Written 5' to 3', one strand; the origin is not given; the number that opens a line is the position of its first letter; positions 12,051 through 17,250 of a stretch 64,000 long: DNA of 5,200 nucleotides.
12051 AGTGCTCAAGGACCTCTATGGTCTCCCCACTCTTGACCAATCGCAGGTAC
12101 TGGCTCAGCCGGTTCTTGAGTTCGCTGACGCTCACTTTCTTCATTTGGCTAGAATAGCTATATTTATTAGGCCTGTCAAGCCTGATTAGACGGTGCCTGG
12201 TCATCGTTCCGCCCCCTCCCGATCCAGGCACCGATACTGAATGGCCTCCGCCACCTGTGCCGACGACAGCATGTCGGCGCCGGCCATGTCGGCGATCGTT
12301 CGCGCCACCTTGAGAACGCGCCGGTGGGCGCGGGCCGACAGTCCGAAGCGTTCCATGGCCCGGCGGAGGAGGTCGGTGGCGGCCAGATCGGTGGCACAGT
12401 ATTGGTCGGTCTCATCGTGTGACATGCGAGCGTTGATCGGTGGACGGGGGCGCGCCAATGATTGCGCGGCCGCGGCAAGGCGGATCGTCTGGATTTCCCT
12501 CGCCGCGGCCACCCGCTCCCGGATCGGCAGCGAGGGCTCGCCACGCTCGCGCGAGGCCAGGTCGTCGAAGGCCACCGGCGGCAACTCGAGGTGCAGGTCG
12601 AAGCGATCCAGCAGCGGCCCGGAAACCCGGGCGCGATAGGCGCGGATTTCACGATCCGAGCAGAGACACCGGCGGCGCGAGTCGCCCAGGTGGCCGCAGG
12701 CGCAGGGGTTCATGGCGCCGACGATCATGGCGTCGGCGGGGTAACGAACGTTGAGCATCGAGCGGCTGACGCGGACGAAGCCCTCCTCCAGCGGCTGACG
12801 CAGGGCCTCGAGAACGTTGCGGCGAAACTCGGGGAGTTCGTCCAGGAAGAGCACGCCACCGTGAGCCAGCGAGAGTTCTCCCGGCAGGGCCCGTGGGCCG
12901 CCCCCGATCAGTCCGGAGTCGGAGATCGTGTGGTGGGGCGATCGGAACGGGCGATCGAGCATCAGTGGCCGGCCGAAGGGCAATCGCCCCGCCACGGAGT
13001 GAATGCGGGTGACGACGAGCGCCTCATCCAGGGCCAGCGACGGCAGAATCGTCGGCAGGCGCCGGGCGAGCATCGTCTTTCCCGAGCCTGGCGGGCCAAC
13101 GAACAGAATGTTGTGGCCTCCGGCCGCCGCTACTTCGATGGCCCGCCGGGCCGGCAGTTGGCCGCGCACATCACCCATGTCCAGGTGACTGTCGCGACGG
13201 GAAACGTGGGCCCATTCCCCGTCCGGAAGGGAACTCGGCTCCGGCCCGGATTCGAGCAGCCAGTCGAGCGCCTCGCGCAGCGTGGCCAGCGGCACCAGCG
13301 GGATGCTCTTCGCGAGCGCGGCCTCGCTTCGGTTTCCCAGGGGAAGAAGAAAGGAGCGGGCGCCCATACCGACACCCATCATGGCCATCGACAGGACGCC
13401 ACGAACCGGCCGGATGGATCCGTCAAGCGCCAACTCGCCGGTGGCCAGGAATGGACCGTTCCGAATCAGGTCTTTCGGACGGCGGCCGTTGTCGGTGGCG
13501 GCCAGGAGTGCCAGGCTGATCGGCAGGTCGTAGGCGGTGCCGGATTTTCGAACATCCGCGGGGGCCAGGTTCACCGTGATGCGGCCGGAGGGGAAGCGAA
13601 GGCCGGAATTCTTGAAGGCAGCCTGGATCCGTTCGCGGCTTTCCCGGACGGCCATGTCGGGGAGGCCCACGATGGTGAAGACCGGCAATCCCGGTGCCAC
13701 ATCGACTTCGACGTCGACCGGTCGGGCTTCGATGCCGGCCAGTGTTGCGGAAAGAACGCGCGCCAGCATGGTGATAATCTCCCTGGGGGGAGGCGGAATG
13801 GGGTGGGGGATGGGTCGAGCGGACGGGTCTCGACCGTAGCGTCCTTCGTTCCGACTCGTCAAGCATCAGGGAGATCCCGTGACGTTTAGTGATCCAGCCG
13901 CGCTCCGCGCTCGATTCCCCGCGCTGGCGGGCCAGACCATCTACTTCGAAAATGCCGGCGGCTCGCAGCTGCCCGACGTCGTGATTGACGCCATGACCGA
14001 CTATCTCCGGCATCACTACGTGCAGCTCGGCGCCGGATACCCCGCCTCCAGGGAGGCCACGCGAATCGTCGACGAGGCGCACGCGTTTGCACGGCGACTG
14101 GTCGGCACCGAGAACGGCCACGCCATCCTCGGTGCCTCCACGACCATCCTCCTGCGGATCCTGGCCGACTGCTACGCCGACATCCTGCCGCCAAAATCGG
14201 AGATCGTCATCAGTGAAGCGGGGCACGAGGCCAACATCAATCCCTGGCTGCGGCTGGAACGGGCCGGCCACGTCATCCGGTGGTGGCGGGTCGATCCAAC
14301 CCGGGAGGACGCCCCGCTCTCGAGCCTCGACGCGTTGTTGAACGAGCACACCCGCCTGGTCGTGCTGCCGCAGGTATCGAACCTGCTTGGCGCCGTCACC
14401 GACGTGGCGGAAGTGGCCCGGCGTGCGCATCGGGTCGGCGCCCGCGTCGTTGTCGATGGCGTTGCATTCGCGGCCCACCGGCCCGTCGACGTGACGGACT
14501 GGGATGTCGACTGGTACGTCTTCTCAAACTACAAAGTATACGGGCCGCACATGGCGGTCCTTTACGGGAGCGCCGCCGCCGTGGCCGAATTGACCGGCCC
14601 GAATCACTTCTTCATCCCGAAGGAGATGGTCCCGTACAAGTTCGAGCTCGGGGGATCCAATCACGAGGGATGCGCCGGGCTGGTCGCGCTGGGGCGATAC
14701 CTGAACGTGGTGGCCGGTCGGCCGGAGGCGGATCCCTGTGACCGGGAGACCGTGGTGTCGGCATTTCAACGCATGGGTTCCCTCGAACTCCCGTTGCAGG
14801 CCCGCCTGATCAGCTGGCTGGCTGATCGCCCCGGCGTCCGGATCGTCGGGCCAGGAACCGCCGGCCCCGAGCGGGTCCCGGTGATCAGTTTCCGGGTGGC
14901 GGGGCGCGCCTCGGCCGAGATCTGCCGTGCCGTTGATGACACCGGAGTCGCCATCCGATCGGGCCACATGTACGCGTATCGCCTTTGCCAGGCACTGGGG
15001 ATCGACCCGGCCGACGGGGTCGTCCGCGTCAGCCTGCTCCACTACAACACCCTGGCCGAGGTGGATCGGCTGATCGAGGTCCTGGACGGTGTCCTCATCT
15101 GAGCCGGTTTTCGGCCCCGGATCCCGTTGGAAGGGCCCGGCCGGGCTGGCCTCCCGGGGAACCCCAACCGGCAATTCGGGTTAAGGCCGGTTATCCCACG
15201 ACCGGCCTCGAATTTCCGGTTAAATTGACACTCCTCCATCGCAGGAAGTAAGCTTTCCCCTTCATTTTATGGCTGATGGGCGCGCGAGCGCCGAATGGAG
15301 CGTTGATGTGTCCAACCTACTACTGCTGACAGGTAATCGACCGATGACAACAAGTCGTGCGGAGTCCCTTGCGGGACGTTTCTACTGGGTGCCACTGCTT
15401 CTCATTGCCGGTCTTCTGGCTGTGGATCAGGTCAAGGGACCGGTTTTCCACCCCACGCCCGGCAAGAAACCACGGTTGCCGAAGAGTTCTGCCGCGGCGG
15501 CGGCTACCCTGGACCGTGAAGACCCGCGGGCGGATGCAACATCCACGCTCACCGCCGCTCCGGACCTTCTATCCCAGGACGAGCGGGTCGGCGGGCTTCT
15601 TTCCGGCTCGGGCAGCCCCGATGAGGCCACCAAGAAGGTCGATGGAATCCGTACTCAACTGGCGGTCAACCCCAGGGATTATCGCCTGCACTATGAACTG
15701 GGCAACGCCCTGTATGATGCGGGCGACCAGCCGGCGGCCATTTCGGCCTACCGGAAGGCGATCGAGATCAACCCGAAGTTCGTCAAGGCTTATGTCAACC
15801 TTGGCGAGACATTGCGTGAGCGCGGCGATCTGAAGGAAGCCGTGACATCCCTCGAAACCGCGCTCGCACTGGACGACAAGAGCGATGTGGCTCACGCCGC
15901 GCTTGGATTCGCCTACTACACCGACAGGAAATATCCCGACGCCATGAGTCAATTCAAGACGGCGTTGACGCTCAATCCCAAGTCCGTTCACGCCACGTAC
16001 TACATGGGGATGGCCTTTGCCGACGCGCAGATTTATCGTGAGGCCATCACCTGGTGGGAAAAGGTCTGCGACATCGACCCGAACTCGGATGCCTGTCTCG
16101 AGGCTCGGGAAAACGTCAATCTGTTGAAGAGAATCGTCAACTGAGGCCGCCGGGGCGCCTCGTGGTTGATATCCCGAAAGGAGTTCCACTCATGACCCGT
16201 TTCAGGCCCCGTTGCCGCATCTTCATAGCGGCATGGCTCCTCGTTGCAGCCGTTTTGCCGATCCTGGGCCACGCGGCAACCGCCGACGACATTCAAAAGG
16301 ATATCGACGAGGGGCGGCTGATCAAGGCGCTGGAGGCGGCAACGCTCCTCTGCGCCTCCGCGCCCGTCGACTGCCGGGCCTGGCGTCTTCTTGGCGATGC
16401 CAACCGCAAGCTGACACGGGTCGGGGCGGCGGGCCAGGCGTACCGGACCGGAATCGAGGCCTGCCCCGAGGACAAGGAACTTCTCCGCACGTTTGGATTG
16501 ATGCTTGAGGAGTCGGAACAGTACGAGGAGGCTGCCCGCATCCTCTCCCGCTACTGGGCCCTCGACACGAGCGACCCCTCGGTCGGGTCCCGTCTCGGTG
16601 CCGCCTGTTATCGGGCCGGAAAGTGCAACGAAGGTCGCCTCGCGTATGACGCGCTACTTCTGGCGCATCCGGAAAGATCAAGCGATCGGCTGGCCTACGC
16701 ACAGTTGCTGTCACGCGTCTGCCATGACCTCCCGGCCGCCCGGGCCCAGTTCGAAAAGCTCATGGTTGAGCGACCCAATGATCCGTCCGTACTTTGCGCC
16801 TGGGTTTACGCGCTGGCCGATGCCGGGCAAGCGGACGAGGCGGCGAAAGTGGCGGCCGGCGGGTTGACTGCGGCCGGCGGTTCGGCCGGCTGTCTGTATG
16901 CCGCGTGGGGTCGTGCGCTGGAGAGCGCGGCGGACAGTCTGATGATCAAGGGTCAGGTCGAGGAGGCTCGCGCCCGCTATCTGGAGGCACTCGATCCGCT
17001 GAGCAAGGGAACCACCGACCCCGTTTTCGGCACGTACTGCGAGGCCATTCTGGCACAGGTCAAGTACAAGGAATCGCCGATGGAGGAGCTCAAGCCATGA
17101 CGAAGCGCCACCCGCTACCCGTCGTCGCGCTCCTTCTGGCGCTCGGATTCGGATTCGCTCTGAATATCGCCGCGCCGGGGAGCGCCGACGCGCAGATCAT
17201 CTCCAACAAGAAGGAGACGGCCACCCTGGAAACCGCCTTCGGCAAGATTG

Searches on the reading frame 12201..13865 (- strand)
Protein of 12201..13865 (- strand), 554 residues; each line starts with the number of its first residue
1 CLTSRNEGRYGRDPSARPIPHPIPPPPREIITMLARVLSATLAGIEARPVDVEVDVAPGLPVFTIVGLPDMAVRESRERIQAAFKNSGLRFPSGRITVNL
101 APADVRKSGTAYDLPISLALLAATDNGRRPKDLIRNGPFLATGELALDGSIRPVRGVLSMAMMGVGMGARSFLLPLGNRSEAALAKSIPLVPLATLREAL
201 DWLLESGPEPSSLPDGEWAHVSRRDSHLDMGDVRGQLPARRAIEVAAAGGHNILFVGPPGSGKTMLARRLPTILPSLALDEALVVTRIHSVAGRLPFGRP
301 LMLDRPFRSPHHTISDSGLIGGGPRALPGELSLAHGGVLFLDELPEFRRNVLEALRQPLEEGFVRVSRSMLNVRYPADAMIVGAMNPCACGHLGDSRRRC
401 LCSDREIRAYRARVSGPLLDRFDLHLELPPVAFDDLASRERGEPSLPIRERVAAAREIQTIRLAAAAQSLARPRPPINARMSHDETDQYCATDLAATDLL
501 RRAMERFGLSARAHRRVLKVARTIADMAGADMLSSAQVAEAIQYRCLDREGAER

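Call 47: search_protein_families(library=pfam, proteins=[window:12201-13865:-], max_evalue=0.00001)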
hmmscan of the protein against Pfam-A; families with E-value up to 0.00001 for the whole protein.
window:12201-13865:- (554 aa): 5 families
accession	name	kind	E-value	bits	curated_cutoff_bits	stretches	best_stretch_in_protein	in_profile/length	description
PF01078.27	Mg_chelatase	-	2.1e-86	289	20.3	1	229-433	1-204/207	Magnesium chelatase, subunit ChlI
PF13541.12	ChlI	-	2.5e-40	137.6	27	1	52-178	1-121/121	Subunit ChlI of Mg-chelatase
PF13335.12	Mg_chelatase_C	-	2.2e-27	95.9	26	1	443-545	2-94/94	Magnesium chelatase, subunit ChlI C-terminal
PF07728.20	AAA_5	-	6.3e-08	33.2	22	0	252-273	1-22/139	AAA domain (dynein-related subfamily)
PF00493.29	MCM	-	3.9e-06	26.6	23.3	0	329-425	115-201/224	MCM P-loop domain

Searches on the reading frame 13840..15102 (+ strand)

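Call 47: search_protein_families(library=pfam, proteins=[window:13840-15102:+], max_evalue=0.00001)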
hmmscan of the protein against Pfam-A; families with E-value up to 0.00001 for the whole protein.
window:13840-15102:+ (420 aa): 2 families
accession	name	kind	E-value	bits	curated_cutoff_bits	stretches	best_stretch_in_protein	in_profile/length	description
PF00266.25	Aminotran_5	-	2.1e-59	201.8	21.5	1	34-411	1-371/371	Aminotransferase class-V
PF01053.26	Cys_Met_Meta_PP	-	7.8e-06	25.1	27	0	159-249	126-215/381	Cys/Met metabolism PLP-dependent enzyme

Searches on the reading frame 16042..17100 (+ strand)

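Call 47: search_protein_families(library=pfam, proteins=[window:16042-17100:+], max_evalue=0.00001)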
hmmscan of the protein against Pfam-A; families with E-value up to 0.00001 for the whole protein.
window:16042-17100:+ (352 aa): 3 families
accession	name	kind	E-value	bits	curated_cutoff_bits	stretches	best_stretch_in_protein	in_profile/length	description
PF23914.1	TPR_CcmH_CycH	-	1.1e-06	29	42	0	106-212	45-154/158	Cytochrome c-type biogenesis protein H TPR domain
PF13428.12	TPR_14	-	2.3e-06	28.2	23.5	0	112-149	2-39/44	Tetratricopeptide repeat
PF13429.12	TPR_15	-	5.7e-06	26.4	26.2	0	107-197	142-232/280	Tetratricopeptide repeat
